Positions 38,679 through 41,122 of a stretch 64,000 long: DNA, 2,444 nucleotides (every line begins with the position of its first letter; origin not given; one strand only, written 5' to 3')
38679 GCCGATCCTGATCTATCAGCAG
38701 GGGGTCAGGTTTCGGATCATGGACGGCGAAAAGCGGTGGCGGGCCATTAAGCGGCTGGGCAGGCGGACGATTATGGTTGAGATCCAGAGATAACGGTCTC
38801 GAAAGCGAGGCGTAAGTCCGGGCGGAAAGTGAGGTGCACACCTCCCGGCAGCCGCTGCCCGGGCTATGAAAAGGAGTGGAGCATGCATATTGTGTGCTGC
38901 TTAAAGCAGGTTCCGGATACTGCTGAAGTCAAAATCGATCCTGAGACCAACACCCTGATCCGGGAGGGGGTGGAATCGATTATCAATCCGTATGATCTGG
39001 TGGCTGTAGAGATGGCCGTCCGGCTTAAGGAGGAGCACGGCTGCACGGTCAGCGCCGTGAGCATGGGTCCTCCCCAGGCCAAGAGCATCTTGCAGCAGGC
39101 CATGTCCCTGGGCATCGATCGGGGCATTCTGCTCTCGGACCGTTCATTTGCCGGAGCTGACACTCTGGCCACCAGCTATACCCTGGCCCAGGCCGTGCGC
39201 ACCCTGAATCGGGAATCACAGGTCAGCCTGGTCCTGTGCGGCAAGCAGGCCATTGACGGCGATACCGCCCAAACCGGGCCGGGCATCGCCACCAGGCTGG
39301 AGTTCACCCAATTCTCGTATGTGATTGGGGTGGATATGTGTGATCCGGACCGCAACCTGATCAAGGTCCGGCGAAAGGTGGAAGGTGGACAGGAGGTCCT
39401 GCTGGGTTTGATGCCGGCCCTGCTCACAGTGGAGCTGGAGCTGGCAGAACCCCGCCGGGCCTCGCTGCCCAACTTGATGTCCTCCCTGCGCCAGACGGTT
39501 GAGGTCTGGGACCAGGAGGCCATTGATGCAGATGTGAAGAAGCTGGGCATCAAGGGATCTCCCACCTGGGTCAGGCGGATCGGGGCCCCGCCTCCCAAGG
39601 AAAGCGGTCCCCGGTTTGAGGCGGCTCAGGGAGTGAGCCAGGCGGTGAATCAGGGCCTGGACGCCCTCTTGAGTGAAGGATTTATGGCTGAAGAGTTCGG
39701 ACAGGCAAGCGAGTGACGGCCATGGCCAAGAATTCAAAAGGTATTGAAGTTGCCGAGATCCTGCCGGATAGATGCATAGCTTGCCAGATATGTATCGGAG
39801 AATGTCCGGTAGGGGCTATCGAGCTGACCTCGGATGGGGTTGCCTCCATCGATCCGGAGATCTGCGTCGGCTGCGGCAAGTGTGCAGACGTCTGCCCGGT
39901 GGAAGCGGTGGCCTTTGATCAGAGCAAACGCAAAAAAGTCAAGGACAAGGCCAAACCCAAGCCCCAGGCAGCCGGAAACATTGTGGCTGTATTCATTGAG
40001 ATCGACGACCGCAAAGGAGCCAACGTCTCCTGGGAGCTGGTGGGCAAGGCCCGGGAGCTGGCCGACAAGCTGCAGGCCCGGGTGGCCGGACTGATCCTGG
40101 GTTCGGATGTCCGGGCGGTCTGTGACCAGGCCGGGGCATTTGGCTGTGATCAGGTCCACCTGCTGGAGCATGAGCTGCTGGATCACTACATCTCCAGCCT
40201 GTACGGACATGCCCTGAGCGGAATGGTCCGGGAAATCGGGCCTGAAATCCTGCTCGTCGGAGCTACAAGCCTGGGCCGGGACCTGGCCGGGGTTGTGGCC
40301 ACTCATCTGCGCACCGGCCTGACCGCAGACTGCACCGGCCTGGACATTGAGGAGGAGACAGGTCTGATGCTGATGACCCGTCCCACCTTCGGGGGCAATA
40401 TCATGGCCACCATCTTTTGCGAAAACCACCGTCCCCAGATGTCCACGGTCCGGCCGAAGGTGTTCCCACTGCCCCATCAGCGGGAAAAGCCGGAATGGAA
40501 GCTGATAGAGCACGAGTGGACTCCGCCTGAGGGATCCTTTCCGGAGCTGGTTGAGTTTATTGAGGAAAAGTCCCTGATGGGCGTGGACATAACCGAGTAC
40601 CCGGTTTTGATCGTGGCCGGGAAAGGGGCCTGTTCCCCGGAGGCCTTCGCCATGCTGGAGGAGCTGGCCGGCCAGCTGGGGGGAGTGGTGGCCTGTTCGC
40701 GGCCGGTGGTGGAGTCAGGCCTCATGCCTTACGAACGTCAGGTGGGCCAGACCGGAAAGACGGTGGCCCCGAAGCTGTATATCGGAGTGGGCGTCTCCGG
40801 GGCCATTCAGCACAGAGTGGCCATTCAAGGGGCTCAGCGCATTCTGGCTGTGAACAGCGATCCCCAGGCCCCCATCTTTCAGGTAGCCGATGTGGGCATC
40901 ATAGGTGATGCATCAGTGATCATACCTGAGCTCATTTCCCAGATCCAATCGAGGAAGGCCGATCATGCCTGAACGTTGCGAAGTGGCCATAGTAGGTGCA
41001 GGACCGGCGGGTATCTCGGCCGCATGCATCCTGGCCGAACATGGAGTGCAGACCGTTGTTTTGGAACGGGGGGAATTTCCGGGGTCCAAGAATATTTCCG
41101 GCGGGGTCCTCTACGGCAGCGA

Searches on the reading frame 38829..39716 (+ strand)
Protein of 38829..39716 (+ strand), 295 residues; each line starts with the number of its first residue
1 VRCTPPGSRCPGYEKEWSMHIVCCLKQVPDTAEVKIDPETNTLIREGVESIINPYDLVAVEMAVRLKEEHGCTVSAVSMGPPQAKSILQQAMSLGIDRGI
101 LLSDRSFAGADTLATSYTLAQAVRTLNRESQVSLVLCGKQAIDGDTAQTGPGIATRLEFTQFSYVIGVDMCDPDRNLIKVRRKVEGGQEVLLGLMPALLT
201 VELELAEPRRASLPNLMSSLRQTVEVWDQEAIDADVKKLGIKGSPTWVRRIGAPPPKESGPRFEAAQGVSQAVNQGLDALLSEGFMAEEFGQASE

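Call 57: search_protein_families(library=pfam, proteins=[window:38829-39716:+], max_evalue=0.001)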
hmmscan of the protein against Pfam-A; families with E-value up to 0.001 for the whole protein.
window:38829-39716:+ (295 aa): 1 family
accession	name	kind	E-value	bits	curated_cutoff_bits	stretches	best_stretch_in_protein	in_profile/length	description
PF01012.27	ETF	-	5.9e-39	134.2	26.7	1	41-230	2-179/181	Electron transfer flavoprotein domain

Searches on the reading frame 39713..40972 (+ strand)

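Call 56: search_protein_families(library=pfam, proteins=[window:39713-40972:+], max_evalue=0.001)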
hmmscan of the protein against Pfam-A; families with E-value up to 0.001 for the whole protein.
window:39713-40972:+ (419 aa): 14 families
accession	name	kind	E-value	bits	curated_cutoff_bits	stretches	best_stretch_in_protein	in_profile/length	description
PF01012.27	ETF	-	2.9e-38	131.9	26.7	1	92-255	2-164/181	Electron transfer flavoprotein domain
PF00766.25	ETF_alpha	-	1.2e-30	105.7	27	1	292-372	1-81/81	Electron transfer flavoprotein FAD-binding domain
PF12838.12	Fer4_7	-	2.2e-14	54.1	27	3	20-65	1-52/52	4Fe-4S dicluster domain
PF00037.32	Fer4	-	3.2e-13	49.3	21.1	2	45-66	2-23/24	4Fe-4S binding domain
PF14697.11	Fer4_21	-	2.6e-10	40.7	35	1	14-66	1-57/59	4Fe-4S dicluster domain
PF12837.12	Fer4_6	-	1.1e-09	38.2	25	1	43-65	1-23/24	4Fe-4S binding domain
PF12797.12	Fer4_2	-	1.7e-08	34.3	24.5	1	45-63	4-22/22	4Fe-4S binding domain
PF13237.11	Fer4_10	-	5.2e-08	33.1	25.5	1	45-74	3-34/53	4Fe-4S dicluster domain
PF13484.11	Fer4_16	-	1.1e-07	33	30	0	51-71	2-21/66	4Fe-4S double cluster binding domain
PF13187.11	Fer4_9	-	5.4e-07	30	27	1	20-65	1-51/52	4Fe-4S dicluster domain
PF13183.11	Fer4_8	-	2.4e-06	28.4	27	0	50-69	4-24/68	4Fe-4S dicluster domain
PF12800.12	Fer4_4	-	5.3e-06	26.8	24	0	48-63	1-16/17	4Fe-4S binding domain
PF25160.1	LdpA_Fe-S-bd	-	1.6e-05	25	27.6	1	31-67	13-44/49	LdpA Fe-S cluster-binding domain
PF13534.11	Fer4_17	-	4.4e-05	24.4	22.2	0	51-76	2-25/61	4Fe-4S dicluster domain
